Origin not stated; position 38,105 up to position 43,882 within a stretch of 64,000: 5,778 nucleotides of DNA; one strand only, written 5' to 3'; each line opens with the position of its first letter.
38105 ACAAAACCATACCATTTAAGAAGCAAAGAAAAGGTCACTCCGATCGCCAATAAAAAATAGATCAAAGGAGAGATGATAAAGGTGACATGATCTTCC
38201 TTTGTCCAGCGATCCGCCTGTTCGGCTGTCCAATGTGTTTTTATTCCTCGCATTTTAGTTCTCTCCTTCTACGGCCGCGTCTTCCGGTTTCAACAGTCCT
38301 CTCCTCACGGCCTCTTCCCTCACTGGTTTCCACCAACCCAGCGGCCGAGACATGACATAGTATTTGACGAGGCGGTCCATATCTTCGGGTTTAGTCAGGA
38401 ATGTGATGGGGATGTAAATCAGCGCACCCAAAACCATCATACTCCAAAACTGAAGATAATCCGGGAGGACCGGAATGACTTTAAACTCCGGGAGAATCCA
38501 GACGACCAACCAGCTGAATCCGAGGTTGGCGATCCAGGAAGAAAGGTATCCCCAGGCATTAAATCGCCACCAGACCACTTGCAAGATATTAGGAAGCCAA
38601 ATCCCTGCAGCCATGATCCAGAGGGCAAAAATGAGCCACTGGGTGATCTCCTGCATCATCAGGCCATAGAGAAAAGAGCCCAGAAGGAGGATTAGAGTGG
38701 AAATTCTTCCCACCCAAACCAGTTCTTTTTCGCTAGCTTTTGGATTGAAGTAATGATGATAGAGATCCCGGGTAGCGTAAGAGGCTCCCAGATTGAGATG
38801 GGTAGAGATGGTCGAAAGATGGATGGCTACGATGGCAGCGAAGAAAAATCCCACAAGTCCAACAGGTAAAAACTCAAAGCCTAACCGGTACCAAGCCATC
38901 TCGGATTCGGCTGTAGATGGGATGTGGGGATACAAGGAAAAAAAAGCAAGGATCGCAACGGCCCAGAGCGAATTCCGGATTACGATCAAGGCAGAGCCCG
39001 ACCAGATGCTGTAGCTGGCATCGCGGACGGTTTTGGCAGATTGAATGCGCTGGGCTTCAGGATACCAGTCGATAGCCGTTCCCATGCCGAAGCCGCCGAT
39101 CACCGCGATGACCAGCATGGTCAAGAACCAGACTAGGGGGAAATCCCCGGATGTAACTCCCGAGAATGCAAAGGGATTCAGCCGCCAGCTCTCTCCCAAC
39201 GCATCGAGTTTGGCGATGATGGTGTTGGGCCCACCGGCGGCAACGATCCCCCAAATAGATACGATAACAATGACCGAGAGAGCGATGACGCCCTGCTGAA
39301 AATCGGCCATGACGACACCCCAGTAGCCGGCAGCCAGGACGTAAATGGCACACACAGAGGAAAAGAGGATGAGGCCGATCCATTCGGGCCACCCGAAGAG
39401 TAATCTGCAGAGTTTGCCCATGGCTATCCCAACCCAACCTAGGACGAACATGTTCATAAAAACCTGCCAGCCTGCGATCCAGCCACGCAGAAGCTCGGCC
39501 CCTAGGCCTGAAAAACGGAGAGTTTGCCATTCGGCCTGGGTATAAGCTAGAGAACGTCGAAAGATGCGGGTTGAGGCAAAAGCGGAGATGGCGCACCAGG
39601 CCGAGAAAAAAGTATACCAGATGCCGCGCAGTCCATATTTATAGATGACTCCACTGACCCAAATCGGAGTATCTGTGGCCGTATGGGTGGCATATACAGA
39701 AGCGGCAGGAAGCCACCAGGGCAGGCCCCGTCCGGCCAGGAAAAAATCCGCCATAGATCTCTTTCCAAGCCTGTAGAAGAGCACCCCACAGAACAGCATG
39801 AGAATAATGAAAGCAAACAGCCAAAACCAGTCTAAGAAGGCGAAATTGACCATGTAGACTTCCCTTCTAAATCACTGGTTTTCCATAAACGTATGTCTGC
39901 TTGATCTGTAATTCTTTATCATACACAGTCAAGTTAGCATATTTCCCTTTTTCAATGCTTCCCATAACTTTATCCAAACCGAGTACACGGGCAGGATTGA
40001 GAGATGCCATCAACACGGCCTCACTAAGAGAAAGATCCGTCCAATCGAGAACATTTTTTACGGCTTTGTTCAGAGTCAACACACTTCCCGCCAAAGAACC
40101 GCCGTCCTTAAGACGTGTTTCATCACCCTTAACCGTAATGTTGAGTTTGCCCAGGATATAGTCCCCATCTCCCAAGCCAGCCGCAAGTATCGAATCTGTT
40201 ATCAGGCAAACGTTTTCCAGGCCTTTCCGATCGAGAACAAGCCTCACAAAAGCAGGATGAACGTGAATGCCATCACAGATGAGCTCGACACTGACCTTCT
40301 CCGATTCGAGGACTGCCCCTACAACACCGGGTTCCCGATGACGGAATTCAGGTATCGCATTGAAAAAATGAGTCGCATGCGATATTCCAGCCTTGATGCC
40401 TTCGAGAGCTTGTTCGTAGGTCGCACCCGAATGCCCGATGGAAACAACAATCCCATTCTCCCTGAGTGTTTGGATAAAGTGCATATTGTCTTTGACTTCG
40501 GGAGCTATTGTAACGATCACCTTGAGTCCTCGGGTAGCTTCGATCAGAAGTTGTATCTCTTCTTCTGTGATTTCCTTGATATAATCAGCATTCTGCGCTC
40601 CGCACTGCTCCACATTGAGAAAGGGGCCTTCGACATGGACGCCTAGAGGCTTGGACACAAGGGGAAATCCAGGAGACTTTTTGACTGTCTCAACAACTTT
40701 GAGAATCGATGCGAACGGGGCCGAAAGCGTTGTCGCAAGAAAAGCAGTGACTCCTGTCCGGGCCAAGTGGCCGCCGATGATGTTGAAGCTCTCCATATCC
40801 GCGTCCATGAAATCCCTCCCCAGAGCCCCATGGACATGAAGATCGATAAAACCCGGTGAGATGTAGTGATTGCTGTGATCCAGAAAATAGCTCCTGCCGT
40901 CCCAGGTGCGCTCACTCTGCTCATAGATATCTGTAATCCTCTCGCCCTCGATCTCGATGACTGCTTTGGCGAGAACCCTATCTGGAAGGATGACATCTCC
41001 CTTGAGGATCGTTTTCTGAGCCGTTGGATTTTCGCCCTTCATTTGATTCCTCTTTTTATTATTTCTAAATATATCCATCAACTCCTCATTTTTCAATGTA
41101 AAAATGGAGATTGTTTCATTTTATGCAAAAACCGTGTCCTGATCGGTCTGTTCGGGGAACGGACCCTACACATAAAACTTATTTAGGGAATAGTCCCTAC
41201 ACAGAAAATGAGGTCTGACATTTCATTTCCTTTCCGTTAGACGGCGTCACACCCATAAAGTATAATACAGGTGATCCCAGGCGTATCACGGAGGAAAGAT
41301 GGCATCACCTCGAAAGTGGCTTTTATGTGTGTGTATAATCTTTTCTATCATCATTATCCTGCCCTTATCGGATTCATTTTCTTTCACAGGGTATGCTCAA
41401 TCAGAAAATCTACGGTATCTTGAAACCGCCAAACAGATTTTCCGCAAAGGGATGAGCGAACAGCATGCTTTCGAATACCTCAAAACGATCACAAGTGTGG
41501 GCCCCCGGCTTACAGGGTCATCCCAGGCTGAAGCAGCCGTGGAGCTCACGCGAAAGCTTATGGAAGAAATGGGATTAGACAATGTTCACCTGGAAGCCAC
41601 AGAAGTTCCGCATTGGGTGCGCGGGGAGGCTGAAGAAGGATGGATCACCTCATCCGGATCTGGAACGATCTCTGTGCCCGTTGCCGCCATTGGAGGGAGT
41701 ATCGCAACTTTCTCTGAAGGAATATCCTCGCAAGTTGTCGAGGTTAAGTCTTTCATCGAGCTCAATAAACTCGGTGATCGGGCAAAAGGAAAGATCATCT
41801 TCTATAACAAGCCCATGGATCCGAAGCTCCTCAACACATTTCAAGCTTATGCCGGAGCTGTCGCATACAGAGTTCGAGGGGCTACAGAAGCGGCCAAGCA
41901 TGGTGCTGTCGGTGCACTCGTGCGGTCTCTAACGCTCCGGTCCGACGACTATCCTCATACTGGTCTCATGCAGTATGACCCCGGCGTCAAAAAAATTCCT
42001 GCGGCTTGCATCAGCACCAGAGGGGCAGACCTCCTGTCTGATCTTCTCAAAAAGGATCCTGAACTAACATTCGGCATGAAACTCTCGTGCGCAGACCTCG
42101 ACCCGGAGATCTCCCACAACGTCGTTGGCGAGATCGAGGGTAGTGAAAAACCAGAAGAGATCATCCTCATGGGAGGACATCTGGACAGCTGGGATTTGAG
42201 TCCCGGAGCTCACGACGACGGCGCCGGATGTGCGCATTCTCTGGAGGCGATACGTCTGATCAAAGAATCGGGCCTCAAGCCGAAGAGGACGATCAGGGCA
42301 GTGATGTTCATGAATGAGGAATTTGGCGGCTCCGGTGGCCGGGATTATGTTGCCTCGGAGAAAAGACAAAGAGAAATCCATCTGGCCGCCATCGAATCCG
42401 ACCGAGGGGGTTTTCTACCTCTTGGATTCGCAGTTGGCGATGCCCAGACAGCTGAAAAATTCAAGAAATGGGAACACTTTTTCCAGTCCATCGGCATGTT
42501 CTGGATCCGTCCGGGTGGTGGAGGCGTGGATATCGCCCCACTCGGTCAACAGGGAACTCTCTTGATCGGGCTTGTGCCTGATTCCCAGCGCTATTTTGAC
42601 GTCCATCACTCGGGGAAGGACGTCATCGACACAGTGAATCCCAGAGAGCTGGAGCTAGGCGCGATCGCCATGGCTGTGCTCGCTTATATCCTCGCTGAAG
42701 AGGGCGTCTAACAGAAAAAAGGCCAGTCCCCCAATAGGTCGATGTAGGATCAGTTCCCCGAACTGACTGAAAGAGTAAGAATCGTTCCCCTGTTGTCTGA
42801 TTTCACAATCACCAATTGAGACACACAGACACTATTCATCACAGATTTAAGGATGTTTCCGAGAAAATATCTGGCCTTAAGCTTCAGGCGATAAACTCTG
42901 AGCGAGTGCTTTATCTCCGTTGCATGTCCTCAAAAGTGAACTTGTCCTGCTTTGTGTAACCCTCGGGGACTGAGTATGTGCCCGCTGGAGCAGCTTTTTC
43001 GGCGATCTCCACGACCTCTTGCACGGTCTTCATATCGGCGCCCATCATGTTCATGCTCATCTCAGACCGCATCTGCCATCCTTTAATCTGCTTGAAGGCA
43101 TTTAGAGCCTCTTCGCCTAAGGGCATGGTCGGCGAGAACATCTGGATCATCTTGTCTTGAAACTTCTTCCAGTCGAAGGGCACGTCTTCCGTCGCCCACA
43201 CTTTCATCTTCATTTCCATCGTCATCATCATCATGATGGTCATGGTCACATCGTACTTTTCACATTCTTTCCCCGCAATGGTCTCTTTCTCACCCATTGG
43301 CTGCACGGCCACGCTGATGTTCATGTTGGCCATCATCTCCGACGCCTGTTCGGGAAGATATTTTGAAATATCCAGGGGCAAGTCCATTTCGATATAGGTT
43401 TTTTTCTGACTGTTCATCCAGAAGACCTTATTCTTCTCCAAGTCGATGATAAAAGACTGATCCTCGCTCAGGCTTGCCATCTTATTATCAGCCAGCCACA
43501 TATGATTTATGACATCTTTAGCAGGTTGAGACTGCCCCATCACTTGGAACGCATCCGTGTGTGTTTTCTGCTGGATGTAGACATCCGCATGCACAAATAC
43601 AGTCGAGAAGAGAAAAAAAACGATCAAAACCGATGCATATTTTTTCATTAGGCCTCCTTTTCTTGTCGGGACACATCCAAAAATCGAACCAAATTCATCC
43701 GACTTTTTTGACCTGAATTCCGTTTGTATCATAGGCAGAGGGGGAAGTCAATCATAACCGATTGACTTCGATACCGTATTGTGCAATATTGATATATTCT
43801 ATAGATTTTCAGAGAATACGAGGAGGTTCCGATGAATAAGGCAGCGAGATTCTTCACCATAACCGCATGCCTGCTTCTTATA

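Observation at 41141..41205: Hairpin-forming intergenic repeat family (type 2) with compensatory base change between copies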

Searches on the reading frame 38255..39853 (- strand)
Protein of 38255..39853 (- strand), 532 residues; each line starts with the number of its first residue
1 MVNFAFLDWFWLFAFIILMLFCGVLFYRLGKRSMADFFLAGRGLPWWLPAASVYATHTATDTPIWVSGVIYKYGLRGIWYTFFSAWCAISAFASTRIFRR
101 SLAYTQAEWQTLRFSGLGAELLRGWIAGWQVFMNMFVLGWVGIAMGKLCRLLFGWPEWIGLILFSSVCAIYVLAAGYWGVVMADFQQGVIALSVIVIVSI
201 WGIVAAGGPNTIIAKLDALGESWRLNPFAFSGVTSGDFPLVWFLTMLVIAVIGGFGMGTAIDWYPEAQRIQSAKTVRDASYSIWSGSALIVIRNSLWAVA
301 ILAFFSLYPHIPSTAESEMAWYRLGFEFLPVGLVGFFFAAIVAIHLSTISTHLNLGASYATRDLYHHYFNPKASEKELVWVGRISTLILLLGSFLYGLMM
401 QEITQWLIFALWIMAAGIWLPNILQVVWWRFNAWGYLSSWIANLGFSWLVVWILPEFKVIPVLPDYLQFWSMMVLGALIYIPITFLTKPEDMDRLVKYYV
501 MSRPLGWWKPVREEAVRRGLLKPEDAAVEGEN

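Call 10: search_protein_families(library=pfam, proteins=[window:38255-39853:-])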
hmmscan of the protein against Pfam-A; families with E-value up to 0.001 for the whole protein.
window:38255-39853:- (532 aa): 1 family
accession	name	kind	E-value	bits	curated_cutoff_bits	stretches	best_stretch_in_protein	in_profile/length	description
PF00474.23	SSF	-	1.8e-31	109.9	22.8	1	37-441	1-404/406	Sodium:solute symporter family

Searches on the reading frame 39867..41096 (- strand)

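Call 10: search_protein_families(library=pfam, proteins=[window:39867-41096:-])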
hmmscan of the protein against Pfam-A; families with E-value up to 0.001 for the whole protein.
window:39867-41096:- (409 aa): 2 families
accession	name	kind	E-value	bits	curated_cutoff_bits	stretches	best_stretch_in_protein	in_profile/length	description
PF01979.26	Amidohydro_1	-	1.4e-27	97.3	25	1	78-408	1-345/345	Amidohydrolase family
PF07969.17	Amidohydro_3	-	3e-10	40.6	29.7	1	354-396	406-448/472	Amidohydrolase family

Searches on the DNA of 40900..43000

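Call 45: search_rna_families(source=window, start=40900, end=43000, threshold=evalue, max_evalue=1)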
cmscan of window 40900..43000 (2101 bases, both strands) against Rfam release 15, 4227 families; matches with E-value up to 1: 0.
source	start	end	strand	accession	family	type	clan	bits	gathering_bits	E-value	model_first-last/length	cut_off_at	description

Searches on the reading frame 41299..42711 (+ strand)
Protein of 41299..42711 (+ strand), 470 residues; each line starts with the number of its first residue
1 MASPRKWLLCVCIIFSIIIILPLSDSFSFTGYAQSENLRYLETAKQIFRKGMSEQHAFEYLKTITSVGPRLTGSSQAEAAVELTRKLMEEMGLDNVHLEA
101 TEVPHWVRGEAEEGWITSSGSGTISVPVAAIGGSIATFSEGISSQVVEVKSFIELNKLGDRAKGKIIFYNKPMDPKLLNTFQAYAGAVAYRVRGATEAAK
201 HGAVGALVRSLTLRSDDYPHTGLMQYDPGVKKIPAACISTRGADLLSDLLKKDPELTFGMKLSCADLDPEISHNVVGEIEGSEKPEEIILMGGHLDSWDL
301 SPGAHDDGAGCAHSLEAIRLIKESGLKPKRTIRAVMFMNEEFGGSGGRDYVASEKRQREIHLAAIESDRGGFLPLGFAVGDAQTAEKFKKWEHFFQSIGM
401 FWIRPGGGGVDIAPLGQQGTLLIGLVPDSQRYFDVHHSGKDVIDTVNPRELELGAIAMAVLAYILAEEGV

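Call 10: search_protein_families(library=pfam, proteins=[window:41299-42711:+])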
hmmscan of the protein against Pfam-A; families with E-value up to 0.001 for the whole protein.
window:41299-42711:+ (470 aa): 2 families
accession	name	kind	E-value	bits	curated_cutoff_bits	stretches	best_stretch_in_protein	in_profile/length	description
PF04389.22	Peptidase_M28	-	2.4e-22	80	21.3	1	274-452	1-183/193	Peptidase family M28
PF01546.33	Peptidase_M20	-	2.6e-06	27.9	24.6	1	302-359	31-88/206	Peptidase family M20/M25/M40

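Call 11: find_encoding_contigs(protein=window:41299-42711:+, flank=10000, max_places=10)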
Protein window:41299-42711:+ (470 aa): 4 contigs read that carry it; 2 places shown.
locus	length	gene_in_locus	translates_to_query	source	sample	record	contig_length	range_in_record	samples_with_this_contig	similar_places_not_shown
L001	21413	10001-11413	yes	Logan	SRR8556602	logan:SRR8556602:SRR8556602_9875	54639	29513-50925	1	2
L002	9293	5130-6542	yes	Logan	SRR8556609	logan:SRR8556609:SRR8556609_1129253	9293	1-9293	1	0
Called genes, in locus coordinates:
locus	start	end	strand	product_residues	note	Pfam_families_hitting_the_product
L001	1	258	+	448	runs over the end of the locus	PF02878:PGM_PMM_I, PF02879:PGM_PMM_II, PF02880:PGM_PMM_III, PF00408:PGM_PMM_IV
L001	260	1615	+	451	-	PF02878:PGM_PMM_I, PF02879:PGM_PMM_II, PF02880:PGM_PMM_III, PF00408:PGM_PMM_IV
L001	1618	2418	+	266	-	PF01182:Glucosamine_iso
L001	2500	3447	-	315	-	PF00248:Aldo_ket_red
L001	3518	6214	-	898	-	PF02838:Glyco_hydro_20b (weak), PF14845:Glycohydro_20b2 (weak), PF00728:Glyco_hydro_20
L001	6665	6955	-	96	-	-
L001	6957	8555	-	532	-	PF00474:SSF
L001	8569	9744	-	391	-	PF01979:Amidohydro_1, PF07969:Amidohydro_3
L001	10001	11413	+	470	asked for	PF04389:Peptidase_M28, PF01546:Peptidase_M20 (weak)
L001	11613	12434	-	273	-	PF14371:DUF4412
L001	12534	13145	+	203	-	PF13505:OMP_b-brl (weak), PF03922:OmpW (weak)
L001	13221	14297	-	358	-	PF01208:URO-D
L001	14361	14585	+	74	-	PF09957:VapB_antitoxin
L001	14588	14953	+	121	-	-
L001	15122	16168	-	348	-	PF00288:GHMP_kinases_N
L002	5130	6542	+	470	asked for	PF04389:Peptidase_M28, PF01546:Peptidase_M20 (weak)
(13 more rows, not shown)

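Call 39: find_homologous_proteins(query=window:41299-42711:+, max_evalue=1e-30)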
Query window:41299-42711:+ (470 aa): 7980 proteins with E <= 1e-30 among 8000 candidates; the best 120 are listed.
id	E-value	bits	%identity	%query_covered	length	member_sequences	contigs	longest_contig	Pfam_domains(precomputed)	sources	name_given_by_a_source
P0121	0.0e+0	1061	100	100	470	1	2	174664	PF01546.34,PF04389.23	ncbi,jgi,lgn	-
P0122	7.7e-269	910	86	100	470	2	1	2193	PF01546.34,PF04389.23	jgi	jgi:carboxypeptidase Q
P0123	5.6e-253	858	82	100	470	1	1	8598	PF04389.23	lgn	-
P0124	3.1e-246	836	79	100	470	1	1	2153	PF01546.34,PF04389.23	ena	-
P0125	1.8e-242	823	79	98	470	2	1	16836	PF01546.34,PF04389.23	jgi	jgi:carboxypeptidase Q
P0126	3.5e-242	822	78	99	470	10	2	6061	PF01546.34,PF04389.23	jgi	jgi:carboxypeptidase Q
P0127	7.0e-242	821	78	97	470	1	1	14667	PF04389.23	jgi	jgi:hypothetical protein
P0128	1.0e-241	821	77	100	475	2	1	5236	PF01546.34,PF04389.23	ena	-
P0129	4.2e-240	815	78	99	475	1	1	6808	PF01546.34,PF04389.23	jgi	jgi:hypothetical protein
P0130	1.1e-239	814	78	99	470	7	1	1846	PF01546.34,PF04389.23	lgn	-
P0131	3.9e-239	812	81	94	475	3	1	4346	PF04389.23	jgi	jgi:carboxypeptidase Q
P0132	9.2e-239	811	81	93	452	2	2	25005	PF04389.23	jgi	jgi:hypothetical protein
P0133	2.4e-237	806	77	100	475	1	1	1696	PF01546.34,PF04389.23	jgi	jgi:hypothetical protein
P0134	3.9e-236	802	76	100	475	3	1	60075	PF01546.34,PF04389.23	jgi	jgi:carboxypeptidase Q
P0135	6.4e-236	802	80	93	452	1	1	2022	PF01546.34,PF04389.23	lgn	-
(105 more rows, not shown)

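Call 40: find_encoding_contigs(protein=P0123, flank=2500, max_places=1)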
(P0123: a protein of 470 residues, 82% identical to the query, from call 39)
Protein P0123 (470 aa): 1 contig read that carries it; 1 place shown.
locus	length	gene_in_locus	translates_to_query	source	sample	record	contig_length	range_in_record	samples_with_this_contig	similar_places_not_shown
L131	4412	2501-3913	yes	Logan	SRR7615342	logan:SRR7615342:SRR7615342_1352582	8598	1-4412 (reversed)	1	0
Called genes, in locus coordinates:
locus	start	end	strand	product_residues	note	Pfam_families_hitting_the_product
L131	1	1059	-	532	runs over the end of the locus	PF00474:SSF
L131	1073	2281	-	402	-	PF01979:Amidohydro_1, PF07969:Amidohydro_3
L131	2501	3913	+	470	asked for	PF04389:Peptidase_M28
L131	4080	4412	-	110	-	?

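Call 41: find_encoding_contigs(protein=P0125, flank=2500, max_places=1)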
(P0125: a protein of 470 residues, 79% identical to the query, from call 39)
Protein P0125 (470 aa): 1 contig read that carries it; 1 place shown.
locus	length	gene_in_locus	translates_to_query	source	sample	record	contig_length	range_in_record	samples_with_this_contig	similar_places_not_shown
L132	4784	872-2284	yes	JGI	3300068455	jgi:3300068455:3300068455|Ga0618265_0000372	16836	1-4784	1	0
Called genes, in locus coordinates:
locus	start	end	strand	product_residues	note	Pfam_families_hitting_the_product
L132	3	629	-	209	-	?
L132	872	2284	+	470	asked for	PF04389:Peptidase_M28, PF01546:Peptidase_M20 (weak)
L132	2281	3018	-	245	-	-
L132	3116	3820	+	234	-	PF13505:OMP_b-brl, PF03922:OmpW (weak)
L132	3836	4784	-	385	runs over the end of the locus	PF01208:URO-D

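Call 42: find_encoding_contigs(protein=P0132, flank=2500, max_places=1)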
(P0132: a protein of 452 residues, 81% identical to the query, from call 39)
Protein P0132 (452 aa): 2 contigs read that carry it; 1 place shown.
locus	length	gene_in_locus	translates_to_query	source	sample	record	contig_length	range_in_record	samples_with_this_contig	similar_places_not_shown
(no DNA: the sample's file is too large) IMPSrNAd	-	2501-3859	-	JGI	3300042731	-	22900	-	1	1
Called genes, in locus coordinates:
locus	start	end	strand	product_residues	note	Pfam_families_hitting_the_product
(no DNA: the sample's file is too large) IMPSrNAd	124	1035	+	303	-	-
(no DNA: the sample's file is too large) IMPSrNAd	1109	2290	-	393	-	PF01979:Amidohydro_1, PF07969:Amidohydro_3 (weak)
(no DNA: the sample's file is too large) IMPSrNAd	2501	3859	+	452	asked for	PF04389:Peptidase_M28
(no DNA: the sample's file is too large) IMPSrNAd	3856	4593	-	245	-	PF14371:DUF4412 (weak)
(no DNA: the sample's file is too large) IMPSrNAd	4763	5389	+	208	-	PF13505:OMP_b-brl, PF03922:OmpW (weak)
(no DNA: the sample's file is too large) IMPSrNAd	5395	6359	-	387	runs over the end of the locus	PF01208:URO-D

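Call 43: find_encoding_contigs(protein=P0134, flank=2500, max_places=1)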
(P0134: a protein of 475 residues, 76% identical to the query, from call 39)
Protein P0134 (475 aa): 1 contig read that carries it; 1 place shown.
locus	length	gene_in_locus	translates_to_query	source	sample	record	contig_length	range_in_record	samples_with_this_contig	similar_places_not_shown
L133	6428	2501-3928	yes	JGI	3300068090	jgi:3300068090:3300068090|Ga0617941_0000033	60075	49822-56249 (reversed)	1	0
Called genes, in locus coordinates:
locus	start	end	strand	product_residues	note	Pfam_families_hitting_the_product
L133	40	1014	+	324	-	-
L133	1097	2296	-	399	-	PF01979:Amidohydro_1, PF07969:Amidohydro_3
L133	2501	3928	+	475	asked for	PF04389:Peptidase_M28, PF01546:Peptidase_M20 (faint)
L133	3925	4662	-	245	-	PF14371:DUF4412 (weak)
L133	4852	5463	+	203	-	PF13505:OMP_b-brl, PF03922:OmpW (weak)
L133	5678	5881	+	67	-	PF09957:VapB_antitoxin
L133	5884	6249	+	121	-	PF01850:PIN (weak)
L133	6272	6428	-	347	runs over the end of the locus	PF00288:GHMP_kinases_N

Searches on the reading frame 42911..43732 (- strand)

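Call 10: search_protein_families(library=pfam, proteins=[window:42911-43732:-])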
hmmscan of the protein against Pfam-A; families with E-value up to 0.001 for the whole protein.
window:42911-43732:- (273 aa): 1 family
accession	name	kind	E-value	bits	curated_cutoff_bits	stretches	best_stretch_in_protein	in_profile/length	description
PF14371.13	DUF4412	-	7.3e-09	36.1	21.6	1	92-259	42-191/191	Domain of unknown function (DUF4412)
